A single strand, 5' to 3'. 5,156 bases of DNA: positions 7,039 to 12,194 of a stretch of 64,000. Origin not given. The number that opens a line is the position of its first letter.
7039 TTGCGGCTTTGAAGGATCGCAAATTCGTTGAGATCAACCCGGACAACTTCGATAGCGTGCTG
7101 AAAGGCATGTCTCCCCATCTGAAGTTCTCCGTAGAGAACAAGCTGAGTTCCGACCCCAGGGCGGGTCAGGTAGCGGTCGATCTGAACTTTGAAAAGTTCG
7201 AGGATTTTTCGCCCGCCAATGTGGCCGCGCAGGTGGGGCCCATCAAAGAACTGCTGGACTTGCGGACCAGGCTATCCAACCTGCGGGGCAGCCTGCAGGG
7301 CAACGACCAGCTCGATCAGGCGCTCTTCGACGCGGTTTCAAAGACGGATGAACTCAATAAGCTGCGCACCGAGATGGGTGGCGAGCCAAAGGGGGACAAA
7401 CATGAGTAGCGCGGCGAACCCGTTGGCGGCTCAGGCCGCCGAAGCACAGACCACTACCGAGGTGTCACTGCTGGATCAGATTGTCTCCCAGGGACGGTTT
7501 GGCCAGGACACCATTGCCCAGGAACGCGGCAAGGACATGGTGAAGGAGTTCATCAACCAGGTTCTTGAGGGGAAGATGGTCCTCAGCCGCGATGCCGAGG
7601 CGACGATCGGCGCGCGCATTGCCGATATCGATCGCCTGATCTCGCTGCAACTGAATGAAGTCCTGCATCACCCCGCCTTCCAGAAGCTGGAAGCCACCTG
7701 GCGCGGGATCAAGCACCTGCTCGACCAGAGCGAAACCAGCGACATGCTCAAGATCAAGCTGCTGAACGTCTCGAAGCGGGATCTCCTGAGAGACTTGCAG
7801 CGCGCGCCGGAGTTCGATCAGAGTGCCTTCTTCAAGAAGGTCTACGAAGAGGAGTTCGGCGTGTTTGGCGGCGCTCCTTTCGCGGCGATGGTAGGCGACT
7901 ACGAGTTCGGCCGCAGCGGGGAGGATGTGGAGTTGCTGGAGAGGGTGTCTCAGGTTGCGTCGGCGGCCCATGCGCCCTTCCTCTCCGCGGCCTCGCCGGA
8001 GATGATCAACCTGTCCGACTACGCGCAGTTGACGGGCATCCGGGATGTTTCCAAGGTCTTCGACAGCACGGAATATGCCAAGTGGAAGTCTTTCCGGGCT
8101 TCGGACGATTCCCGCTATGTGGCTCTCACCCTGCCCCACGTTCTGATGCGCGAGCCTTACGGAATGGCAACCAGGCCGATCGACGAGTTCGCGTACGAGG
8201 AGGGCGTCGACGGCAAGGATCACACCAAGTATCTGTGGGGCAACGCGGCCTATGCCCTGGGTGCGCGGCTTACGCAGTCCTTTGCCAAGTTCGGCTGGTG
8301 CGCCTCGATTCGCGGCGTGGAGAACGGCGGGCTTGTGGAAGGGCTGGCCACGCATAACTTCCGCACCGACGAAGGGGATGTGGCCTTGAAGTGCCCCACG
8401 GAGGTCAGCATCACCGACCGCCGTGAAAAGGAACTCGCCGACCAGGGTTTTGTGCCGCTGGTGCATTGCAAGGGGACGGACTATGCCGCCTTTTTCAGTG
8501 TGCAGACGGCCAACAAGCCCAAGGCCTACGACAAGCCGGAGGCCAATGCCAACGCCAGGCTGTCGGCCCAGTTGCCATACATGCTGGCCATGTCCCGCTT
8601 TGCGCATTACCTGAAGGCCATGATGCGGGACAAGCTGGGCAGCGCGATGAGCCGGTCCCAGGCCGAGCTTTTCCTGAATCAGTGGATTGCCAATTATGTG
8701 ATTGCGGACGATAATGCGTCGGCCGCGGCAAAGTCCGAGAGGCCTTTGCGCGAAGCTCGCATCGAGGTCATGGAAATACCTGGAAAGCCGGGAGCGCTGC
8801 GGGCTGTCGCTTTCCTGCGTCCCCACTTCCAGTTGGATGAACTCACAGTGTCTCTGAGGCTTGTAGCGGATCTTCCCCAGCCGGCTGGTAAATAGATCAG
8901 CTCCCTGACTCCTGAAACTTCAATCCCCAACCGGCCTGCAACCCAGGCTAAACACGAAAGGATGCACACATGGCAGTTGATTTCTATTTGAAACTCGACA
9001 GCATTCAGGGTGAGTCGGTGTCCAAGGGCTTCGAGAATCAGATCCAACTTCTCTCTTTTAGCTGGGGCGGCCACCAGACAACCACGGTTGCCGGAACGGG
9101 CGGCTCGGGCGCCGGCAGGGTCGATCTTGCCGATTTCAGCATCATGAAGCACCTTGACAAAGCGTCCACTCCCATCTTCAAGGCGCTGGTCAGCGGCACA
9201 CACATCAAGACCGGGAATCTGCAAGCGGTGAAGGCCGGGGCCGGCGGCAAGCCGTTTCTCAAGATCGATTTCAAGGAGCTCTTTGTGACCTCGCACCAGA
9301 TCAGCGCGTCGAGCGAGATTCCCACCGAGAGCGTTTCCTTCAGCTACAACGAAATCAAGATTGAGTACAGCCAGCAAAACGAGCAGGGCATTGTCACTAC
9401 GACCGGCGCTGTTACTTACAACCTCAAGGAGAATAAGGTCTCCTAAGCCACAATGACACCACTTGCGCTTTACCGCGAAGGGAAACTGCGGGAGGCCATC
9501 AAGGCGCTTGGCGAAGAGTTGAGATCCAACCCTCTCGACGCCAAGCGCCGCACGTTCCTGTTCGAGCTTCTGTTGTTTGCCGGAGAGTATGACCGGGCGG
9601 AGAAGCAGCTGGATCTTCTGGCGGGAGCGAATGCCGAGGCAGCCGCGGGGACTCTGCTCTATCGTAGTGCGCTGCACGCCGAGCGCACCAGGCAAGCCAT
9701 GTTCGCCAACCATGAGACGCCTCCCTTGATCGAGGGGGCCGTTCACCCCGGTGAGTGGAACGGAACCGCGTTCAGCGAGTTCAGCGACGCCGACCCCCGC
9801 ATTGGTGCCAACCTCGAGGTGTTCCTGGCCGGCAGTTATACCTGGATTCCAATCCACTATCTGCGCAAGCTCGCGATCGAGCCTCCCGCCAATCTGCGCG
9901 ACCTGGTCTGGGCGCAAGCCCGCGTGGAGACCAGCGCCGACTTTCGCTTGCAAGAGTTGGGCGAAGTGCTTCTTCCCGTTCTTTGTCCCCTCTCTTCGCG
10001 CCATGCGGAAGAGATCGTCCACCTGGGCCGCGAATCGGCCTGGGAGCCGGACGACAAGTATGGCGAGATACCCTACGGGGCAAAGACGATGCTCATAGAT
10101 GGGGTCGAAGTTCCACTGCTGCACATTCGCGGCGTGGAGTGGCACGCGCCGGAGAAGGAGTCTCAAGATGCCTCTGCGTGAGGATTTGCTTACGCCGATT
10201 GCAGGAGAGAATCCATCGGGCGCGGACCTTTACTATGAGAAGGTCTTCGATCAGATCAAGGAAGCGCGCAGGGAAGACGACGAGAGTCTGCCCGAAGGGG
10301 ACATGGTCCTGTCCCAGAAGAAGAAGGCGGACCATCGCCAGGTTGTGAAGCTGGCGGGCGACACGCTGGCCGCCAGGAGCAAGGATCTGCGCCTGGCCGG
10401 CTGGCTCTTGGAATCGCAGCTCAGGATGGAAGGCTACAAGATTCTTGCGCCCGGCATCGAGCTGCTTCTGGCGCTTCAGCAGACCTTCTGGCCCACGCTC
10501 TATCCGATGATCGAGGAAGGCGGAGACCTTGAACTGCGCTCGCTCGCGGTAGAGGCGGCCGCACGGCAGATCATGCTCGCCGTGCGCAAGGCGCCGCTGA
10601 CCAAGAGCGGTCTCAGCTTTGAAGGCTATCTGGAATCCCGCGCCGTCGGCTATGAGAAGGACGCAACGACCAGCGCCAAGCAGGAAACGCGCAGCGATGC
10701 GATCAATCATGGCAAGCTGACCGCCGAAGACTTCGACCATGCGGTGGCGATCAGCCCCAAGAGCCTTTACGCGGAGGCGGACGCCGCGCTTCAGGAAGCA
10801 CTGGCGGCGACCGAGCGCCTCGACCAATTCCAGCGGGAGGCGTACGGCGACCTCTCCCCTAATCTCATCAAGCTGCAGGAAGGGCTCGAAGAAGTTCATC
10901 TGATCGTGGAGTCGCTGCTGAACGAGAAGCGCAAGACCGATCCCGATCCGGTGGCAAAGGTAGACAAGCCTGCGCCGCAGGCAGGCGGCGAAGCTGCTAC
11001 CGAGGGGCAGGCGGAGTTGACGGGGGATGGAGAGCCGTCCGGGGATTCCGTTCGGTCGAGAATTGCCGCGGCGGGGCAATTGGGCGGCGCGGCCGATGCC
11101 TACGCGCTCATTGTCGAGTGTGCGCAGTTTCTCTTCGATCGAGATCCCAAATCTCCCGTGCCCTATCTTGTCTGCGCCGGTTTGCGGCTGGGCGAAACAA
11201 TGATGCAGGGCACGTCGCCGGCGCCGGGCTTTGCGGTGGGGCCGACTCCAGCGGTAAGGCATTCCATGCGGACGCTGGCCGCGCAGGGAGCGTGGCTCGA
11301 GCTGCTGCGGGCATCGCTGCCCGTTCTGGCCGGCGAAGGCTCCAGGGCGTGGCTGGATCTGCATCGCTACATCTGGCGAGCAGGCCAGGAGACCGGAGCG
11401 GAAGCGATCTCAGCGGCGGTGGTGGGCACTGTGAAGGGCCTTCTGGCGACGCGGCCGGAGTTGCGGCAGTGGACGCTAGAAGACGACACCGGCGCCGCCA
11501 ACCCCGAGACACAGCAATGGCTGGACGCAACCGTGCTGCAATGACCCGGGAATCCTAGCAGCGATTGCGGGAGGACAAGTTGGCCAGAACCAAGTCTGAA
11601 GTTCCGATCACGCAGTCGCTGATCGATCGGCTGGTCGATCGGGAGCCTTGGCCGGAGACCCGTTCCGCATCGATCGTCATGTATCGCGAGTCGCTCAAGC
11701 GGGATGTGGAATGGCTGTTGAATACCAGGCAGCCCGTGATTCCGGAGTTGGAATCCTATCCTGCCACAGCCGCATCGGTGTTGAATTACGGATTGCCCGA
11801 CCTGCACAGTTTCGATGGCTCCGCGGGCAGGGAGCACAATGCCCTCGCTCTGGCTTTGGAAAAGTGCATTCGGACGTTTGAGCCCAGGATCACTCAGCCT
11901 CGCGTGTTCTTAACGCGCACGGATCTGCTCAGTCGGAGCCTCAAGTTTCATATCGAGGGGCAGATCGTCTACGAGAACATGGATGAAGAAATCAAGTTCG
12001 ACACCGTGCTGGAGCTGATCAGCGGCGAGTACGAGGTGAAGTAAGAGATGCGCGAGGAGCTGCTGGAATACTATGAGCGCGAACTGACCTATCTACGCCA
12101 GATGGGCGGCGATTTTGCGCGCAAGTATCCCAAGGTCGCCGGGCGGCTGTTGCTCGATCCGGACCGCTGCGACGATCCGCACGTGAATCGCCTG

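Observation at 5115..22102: T6SS cluster with tail, baseplate, ClpV and spike but no membrane complex (tssJ/tssL/tssM); tssK stands alone between REP elements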

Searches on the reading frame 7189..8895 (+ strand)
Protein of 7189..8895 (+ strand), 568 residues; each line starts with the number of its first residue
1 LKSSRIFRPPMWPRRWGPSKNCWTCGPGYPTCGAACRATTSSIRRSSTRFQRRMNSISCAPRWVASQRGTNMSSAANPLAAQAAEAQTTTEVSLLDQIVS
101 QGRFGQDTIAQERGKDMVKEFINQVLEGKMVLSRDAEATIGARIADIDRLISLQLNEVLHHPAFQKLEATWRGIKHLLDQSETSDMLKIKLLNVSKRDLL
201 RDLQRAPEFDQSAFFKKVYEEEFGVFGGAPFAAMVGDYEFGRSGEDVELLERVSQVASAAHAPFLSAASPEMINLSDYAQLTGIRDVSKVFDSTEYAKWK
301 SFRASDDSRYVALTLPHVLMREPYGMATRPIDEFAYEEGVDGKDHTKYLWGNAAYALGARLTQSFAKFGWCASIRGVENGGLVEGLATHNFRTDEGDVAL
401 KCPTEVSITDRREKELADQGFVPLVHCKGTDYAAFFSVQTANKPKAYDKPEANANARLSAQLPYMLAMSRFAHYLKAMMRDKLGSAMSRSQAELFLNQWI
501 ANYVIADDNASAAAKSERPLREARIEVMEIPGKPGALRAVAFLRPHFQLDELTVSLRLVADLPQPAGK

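Call 3: search_protein_families(library=pfam, proteins=[window:7189-8895:+])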
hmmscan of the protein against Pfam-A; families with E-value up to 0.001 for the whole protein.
window:7189-8895:+ (568 aa): 2 families
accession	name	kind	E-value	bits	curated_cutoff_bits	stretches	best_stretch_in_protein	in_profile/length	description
PF05943.17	VipB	-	3e-134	447.3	27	1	143-441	3-300/301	EvpB/VC_A0108, tail sheath N-terminal domain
PF18945.5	VipB_2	-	6.8e-44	149.1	27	1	451-562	1-112/112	EvpB/VC_A0108, tail sheath gpW/gp25-like domain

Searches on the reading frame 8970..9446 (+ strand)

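Call 3: search_protein_families(library=pfam, proteins=[window:8970-9446:+])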
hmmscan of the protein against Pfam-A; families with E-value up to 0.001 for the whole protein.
window:8970-9446:+ (158 aa): 1 family
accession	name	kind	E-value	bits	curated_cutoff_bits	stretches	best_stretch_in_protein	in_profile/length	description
PF05638.18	T6SS_HCP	-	9.3e-34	116.9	23.5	1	6-133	1-129/129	Type VI secretion system effector, Hcp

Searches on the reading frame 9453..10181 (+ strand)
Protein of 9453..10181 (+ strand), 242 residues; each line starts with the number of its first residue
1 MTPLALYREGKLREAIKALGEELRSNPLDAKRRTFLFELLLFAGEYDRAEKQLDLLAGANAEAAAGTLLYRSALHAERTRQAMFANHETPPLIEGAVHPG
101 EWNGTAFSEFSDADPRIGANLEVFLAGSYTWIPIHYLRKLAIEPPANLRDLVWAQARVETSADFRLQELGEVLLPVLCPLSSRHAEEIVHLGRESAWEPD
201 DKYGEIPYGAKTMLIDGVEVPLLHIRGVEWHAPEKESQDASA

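Call 3: search_protein_families(library=pfam, proteins=[window:9453-10181:+])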
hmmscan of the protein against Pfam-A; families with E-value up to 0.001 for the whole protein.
window:9453-10181:+ (242 aa): 2 families
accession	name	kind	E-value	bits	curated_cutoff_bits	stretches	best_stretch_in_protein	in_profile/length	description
PF07024.18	ImpE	-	2.4e-31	108.8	25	1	104-228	1-121/122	ImpE protein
PF14559.12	TPR_19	-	9.3e-05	23.1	25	1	6-68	1-64/68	Tetratricopeptide repeat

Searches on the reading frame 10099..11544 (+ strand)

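Call 3: search_protein_families(library=pfam, proteins=[window:10099-11544:+])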
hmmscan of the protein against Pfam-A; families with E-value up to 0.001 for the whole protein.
window:10099-11544:+ (481 aa): 2 families
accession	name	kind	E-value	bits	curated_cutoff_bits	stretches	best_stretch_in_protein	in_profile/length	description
PF06812.17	ImpA_N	-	3.7e-30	104.9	26.9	1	31-152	1-115/119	ImpA, N-terminal, type VI secretion system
PF16989.10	T6SS_VasJ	-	2.2e-12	47.5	26.2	1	381-478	56-151/255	Type VI secretion, EvfE, EvfF, ImpA, BimE, VC_A0119, VasJ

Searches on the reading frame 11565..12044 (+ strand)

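Call 3: search_protein_families(library=pfam, proteins=[window:11565-12044:+])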
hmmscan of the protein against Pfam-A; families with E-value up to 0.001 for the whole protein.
window:11565-12044:+ (159 aa): 1 family
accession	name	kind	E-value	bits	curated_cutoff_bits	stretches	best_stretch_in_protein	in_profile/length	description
PF04965.19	GPW_gp25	-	8.8e-18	64.3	27.2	1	40-137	3-94/96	Baseplate wedge protein gp25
